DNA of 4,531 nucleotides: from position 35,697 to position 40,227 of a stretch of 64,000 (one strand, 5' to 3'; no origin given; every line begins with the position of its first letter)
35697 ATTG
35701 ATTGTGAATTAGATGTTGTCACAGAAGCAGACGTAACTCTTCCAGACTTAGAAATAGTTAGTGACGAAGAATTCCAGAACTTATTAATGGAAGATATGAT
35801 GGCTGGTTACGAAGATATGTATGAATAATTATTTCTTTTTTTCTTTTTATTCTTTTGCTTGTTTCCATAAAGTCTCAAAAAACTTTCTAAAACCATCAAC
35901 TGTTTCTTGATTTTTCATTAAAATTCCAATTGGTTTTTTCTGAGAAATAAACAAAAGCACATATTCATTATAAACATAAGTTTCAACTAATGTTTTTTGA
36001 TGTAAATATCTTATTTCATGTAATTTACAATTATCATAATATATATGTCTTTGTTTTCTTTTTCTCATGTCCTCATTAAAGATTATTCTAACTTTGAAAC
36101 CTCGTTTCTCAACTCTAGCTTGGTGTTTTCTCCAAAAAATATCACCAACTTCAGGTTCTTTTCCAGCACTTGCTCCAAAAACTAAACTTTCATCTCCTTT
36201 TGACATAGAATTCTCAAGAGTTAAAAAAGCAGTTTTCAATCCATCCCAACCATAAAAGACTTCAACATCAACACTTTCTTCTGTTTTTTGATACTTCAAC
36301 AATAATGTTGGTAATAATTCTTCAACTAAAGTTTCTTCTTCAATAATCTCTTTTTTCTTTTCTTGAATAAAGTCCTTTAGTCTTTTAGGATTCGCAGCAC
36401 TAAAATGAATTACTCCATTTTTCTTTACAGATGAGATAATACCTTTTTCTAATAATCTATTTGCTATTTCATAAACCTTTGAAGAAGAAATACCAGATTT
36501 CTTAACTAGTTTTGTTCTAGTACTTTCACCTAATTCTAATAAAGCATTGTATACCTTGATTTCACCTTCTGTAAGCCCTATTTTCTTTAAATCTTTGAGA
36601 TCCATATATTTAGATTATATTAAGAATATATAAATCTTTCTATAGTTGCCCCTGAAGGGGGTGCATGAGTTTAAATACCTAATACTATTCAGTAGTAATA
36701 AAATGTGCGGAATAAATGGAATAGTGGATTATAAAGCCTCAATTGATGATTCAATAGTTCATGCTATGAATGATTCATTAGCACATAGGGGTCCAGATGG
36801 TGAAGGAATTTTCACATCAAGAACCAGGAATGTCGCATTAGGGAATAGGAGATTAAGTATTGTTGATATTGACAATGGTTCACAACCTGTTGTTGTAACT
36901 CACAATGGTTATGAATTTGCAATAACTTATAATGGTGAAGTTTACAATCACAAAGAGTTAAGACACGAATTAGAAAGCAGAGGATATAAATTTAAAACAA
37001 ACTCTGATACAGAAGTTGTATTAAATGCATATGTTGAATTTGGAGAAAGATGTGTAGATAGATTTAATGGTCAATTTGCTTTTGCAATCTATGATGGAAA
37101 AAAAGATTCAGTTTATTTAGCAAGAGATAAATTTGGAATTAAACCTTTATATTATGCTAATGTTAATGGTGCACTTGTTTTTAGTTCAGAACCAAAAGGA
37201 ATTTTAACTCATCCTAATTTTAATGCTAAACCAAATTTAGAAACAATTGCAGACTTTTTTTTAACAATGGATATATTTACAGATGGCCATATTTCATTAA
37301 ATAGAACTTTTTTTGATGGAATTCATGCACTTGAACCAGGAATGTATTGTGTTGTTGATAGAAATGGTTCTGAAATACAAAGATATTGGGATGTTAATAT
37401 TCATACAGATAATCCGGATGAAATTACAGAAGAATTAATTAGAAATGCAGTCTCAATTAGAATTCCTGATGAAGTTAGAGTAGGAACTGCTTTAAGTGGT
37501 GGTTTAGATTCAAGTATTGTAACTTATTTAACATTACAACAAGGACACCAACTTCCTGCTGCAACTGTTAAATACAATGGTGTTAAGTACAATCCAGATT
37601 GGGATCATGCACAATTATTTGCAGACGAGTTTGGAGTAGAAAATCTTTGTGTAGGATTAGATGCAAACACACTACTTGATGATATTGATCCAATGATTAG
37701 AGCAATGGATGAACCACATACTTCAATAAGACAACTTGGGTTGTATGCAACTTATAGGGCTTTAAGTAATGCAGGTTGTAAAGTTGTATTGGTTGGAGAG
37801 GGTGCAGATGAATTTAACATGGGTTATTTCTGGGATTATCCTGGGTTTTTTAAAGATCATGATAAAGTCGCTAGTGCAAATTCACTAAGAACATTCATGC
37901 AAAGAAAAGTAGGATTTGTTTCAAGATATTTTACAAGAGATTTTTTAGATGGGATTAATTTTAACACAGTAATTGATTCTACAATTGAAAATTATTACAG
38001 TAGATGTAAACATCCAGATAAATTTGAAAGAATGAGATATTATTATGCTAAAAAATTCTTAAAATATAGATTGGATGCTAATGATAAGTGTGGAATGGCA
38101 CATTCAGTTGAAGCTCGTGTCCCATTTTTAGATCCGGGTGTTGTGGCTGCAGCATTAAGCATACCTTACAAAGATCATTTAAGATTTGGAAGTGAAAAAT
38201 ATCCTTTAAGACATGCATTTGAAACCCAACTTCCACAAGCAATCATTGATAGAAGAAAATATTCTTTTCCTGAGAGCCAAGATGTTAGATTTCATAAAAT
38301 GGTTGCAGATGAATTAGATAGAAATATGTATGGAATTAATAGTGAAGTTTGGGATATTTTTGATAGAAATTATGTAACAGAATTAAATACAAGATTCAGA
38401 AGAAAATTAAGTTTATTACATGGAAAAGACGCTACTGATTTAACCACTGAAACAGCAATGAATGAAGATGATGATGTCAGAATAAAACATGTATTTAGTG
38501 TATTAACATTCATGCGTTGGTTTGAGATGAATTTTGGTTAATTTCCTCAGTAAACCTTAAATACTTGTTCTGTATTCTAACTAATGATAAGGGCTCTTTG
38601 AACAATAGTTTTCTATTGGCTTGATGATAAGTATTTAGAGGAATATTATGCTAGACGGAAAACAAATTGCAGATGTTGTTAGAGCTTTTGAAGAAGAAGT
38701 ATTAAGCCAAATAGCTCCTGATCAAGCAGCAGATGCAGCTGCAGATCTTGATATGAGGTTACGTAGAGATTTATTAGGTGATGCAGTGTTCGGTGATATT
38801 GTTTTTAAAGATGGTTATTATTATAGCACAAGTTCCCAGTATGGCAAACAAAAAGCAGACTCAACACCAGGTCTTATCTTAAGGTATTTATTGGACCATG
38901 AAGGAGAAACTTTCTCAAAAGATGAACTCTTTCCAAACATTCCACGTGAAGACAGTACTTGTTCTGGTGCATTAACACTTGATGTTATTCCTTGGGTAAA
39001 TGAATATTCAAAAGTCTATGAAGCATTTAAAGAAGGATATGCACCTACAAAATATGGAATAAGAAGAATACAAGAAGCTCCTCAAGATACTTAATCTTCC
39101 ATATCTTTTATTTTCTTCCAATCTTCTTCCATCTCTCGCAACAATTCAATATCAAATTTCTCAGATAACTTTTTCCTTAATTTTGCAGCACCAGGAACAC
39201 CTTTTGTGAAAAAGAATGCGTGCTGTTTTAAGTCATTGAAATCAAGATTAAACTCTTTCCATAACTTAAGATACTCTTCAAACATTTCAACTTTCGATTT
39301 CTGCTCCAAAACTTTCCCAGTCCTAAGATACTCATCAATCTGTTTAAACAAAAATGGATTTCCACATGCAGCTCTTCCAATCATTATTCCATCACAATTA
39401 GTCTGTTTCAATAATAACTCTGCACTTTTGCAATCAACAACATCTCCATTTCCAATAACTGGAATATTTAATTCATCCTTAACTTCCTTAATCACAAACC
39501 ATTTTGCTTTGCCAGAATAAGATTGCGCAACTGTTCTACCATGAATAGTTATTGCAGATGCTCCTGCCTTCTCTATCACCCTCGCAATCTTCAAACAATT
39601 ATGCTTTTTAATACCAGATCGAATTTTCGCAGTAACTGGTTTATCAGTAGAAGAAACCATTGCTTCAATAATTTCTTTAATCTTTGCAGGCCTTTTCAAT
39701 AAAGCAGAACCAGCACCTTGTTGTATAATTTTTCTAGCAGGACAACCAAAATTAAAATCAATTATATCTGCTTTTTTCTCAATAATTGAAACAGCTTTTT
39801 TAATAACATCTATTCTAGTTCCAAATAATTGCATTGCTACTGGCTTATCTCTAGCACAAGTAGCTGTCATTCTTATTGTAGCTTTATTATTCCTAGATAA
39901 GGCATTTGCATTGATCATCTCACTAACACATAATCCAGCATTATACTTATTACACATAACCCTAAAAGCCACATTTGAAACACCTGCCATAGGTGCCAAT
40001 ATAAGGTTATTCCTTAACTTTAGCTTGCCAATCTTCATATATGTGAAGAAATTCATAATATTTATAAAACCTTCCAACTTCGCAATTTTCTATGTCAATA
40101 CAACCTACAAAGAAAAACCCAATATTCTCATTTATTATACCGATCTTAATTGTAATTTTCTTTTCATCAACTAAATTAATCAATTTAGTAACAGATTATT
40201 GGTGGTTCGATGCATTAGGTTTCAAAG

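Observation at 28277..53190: Recurrent 15-nt perfect hairpin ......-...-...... at three loci, once with a start codon in its loop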

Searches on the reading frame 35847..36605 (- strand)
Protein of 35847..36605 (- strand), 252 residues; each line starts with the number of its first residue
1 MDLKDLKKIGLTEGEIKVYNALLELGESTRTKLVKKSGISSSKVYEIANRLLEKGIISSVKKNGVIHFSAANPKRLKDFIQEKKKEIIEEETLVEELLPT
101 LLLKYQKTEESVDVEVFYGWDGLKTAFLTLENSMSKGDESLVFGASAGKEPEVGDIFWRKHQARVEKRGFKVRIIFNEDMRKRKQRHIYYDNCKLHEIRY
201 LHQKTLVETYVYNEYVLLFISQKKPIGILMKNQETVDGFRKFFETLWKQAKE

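Call 89: search_protein_families(library=pfam, proteins=[window:35847-36605:-], max_evalue=0.001)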
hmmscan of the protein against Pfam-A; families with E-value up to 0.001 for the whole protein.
window:35847-36605:- (252 aa): 2 families
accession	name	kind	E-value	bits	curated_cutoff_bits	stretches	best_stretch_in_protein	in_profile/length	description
PF01978.25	TrmB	-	1.1e-15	57.6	25.6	1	6-73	1-67/68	Sugar-specific transcriptional regulator TrmB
PF13412.12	HTH_24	-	0.00044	20.2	21.9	1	16-57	6-47/48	Winged helix-turn-helix DNA-binding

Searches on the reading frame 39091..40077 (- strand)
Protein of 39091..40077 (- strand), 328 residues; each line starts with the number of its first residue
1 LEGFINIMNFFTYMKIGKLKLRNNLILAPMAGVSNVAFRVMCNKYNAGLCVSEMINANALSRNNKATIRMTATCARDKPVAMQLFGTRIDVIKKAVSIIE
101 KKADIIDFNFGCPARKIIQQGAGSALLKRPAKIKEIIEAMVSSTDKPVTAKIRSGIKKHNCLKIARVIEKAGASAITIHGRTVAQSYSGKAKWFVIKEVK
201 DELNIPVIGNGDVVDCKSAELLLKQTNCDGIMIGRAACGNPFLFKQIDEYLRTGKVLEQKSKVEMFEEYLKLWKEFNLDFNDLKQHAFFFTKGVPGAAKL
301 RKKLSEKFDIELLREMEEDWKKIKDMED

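Call 89: search_protein_families(library=pfam, proteins=[window:39091-40077:-], max_evalue=0.001)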
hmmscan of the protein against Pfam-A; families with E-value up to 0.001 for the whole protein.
window:39091-40077:- (328 aa): 1 family
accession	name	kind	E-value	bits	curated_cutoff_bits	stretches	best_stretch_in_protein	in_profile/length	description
PF01207.24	Dus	-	1.5e-80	271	20.4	1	26-310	1-295/311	Dihydrouridine synthase (Dus)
